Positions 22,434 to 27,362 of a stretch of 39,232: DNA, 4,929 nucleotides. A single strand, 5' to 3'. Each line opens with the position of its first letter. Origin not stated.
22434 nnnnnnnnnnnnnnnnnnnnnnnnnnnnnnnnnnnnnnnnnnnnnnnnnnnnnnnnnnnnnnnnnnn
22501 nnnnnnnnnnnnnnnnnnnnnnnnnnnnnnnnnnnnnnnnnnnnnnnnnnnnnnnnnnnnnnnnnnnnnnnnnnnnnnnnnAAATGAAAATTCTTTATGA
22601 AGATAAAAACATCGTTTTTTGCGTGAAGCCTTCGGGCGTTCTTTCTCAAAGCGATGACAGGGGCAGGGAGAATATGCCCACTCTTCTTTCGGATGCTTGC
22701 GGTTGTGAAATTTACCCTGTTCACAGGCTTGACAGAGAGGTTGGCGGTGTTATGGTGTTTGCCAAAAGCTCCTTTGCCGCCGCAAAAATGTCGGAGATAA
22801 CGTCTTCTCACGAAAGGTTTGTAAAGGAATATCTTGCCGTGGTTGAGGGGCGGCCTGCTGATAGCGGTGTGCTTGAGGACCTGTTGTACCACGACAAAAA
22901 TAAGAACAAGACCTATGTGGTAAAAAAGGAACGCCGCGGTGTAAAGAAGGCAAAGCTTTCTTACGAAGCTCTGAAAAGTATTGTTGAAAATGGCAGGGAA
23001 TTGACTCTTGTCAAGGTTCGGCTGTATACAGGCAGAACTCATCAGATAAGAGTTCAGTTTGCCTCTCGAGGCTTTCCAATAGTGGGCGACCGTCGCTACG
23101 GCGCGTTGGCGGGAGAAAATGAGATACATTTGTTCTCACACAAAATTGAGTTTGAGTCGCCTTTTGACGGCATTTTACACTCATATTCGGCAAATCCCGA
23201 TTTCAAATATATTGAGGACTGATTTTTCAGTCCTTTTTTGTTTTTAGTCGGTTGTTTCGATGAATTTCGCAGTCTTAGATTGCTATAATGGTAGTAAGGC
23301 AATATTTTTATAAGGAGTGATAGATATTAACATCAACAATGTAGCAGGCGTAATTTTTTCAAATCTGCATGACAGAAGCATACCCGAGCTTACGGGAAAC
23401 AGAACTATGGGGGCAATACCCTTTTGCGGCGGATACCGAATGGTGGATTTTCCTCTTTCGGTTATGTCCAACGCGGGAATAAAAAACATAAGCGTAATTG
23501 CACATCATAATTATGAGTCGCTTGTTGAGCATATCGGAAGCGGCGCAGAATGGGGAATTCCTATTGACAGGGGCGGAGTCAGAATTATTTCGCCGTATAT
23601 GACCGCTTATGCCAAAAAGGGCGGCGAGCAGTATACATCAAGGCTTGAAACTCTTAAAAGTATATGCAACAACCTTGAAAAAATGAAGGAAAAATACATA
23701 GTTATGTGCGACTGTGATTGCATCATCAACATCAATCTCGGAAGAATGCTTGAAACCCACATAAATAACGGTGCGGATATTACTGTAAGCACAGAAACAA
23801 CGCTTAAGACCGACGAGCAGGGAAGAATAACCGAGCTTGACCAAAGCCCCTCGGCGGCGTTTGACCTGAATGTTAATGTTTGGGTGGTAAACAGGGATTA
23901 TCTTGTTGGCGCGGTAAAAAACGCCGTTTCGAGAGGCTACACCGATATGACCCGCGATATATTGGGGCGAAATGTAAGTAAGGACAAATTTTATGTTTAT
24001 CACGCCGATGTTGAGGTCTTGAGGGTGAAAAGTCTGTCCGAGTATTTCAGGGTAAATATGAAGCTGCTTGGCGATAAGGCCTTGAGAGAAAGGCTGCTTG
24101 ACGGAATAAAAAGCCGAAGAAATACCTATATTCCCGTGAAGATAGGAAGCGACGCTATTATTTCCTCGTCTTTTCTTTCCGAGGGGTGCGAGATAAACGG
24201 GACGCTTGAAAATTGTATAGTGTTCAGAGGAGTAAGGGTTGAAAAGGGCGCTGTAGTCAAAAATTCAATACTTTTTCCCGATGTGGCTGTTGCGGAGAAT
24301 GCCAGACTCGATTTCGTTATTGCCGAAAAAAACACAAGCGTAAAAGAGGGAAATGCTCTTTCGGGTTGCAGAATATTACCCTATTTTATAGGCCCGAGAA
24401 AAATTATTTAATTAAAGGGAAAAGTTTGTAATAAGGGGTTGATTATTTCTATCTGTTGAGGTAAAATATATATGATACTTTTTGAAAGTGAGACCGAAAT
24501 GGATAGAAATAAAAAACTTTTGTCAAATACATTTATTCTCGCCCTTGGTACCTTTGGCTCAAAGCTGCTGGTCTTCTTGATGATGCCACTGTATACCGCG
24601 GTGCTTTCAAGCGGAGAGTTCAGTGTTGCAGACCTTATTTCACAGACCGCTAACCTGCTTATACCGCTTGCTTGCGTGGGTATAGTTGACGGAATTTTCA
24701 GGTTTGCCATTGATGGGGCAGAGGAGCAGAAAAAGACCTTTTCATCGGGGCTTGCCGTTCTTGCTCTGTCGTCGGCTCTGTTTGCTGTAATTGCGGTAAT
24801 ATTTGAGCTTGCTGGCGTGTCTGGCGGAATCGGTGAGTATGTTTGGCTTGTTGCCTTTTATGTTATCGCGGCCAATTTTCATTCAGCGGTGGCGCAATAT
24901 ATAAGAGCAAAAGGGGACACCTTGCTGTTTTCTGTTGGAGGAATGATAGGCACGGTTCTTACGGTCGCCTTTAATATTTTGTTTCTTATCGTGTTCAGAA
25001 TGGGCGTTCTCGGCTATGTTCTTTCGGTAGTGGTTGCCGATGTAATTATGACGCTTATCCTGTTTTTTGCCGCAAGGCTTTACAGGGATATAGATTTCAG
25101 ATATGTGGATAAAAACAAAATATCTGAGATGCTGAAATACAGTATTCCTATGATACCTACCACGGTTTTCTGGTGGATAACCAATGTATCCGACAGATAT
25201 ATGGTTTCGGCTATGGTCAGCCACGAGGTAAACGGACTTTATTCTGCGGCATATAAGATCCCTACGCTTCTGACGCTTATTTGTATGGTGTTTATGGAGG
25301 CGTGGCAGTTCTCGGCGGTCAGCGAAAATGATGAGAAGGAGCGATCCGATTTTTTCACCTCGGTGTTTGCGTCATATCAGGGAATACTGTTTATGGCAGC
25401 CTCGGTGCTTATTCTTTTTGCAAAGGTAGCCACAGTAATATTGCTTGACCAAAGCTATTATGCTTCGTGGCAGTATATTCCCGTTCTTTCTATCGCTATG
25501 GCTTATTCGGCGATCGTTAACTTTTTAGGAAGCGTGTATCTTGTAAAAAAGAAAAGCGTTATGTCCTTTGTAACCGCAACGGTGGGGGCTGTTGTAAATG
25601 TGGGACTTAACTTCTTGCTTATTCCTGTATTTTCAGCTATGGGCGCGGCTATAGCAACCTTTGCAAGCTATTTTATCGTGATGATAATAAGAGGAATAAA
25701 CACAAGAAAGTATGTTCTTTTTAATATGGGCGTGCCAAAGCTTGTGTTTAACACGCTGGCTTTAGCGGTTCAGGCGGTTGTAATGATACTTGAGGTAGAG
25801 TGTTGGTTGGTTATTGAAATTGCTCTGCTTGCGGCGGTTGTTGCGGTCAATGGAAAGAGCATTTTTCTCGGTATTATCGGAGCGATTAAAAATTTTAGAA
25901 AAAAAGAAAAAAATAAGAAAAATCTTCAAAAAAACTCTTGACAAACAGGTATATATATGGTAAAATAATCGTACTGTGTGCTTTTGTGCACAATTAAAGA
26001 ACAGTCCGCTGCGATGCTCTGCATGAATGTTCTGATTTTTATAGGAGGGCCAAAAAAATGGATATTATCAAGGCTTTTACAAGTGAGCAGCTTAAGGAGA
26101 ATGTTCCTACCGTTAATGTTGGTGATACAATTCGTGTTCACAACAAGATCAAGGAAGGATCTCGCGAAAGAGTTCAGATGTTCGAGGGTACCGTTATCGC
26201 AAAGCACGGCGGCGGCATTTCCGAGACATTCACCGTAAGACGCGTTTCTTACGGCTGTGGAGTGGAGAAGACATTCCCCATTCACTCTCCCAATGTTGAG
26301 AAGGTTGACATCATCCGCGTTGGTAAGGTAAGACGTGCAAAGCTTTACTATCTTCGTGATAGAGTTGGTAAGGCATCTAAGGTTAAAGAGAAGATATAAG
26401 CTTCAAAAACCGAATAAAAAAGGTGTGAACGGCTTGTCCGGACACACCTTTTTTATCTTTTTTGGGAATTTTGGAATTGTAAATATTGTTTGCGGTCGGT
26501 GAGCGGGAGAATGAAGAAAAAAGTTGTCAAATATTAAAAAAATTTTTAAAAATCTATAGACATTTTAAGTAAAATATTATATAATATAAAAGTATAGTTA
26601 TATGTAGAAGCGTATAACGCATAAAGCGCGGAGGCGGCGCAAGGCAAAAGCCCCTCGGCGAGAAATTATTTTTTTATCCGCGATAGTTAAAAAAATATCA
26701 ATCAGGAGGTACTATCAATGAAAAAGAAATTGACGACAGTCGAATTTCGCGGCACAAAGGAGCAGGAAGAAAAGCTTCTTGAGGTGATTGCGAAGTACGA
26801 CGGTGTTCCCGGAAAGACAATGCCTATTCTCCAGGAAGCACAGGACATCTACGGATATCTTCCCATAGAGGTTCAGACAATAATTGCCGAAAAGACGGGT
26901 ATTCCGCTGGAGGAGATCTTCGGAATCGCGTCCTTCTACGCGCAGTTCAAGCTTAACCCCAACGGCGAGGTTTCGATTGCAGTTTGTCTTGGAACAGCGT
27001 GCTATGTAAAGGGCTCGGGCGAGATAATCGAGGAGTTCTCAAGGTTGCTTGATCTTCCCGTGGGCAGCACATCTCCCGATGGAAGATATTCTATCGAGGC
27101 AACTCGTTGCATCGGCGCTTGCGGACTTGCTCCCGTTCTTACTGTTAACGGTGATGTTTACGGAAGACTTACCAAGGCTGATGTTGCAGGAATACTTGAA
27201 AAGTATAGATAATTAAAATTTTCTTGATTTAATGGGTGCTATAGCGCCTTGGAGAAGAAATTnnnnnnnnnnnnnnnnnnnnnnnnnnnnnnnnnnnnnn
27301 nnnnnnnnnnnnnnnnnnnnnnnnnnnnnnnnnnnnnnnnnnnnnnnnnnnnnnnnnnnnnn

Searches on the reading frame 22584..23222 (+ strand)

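Call 16: search_protein_families(library=pfam, proteins=[window:22584-23222:+], max_evalue=0.001)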
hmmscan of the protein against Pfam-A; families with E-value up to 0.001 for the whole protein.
window:22584-23222:+ (212 aa): 1 family
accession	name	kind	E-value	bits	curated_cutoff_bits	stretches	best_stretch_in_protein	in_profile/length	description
PF00849.27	PseudoU_synth_2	-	1.5e-27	97.1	26.8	1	9-161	1-152/152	RNA pseudouridylate synthase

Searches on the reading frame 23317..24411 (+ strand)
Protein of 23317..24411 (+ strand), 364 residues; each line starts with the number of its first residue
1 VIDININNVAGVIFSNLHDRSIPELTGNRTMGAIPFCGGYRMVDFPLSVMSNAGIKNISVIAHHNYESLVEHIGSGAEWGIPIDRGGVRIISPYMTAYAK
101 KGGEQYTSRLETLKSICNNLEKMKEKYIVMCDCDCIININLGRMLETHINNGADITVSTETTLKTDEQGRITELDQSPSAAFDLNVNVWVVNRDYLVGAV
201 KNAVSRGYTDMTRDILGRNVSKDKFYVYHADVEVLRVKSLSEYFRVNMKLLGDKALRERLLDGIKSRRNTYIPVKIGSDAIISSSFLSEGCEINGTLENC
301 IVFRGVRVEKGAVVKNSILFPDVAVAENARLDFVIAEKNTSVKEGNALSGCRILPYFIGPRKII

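Call 16: search_protein_families(library=pfam, proteins=[window:23317-24411:+], max_evalue=0.001)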
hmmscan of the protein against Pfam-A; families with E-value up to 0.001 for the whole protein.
window:23317-24411:+ (364 aa): 3 families
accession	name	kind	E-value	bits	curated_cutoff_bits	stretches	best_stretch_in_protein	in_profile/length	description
PF24894.1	Hexapep_GlmU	-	1.9e-12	47.7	23.3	1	279-346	13-81/104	GlmU-like, C-terminal hexapeptide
PF00483.29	NTP_transferase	-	3.9e-11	43.4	21.2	1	25-163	16-139/245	Nucleotidyl transferase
PF25084.1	LbH_EIF2B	-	8.2e-08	32.6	54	1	275-332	29-88/105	EIF2B subunit epsilon LbH domain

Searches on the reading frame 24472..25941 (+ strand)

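Call 16: search_protein_families(library=pfam, proteins=[window:24472-25941:+], max_evalue=0.001)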
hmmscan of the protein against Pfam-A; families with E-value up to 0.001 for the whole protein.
window:24472-25941:+ (489 aa): 2 families
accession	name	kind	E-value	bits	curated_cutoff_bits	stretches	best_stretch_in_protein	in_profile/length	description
PF01943.22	Polysacc_synt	-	1.1e-16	61.5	28.2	1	16-275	1-262/274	Polysaccharide biosynthesis protein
PF13440.11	Polysacc_synt_3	-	7.4e-06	25.9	23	1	86-330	47-289/293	Polysaccharide biosynthesis protein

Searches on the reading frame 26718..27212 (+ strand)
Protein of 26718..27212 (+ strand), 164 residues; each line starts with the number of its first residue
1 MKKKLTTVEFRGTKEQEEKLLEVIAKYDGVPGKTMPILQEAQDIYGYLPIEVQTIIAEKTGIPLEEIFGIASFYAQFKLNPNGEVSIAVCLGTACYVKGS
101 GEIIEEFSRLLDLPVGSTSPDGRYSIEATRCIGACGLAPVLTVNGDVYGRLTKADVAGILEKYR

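Call 16: search_protein_families(library=pfam, proteins=[window:26718-27212:+], max_evalue=0.001)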
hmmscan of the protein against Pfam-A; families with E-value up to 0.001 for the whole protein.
window:26718-27212:+ (164 aa): 1 family
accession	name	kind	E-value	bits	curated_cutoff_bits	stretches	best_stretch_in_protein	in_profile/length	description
PF01257.25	2Fe-2S_thioredx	-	2.1e-45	154.6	24.8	1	22-164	3-145/145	Thioredoxin-like [2Fe-2S] ferredoxin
